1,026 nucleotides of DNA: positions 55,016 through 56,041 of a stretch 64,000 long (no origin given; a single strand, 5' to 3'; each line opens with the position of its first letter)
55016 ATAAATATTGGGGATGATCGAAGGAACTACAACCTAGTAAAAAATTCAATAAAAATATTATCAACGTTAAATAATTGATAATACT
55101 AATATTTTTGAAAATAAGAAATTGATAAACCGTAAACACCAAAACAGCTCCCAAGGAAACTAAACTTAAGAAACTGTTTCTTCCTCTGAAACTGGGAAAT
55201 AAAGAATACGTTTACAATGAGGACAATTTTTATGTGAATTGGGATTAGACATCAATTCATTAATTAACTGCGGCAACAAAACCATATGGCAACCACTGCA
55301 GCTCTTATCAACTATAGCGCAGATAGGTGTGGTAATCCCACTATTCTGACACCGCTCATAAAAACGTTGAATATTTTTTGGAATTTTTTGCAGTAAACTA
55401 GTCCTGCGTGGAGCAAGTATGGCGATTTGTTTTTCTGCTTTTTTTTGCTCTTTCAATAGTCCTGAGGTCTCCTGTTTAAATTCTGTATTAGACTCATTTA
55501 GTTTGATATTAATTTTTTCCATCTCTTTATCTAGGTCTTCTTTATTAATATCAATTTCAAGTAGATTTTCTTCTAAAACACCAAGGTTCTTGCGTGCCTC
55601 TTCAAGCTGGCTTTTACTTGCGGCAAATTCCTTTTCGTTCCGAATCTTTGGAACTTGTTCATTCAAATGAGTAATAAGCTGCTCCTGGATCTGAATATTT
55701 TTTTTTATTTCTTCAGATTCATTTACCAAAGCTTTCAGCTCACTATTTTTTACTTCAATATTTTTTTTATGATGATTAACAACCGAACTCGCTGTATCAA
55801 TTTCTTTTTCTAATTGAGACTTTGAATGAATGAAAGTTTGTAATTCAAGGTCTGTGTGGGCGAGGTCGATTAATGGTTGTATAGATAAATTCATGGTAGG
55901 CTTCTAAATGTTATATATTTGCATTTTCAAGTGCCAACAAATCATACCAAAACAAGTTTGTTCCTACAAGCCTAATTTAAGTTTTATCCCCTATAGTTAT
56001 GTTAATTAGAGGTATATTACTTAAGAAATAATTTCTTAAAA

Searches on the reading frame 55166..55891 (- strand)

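Call 72: search_protein_families(library=pfam, proteins=[window:55166-55891:-], max_evalue=0.001)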
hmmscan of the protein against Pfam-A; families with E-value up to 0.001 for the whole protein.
window:55166-55891:- (241 aa): 1 family
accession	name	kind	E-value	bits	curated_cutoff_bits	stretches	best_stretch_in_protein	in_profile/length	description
PF02591.20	Zn_ribbon_9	-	1.6e-09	38.1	29.1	1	197-230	1-33/33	C4-type zinc ribbon domain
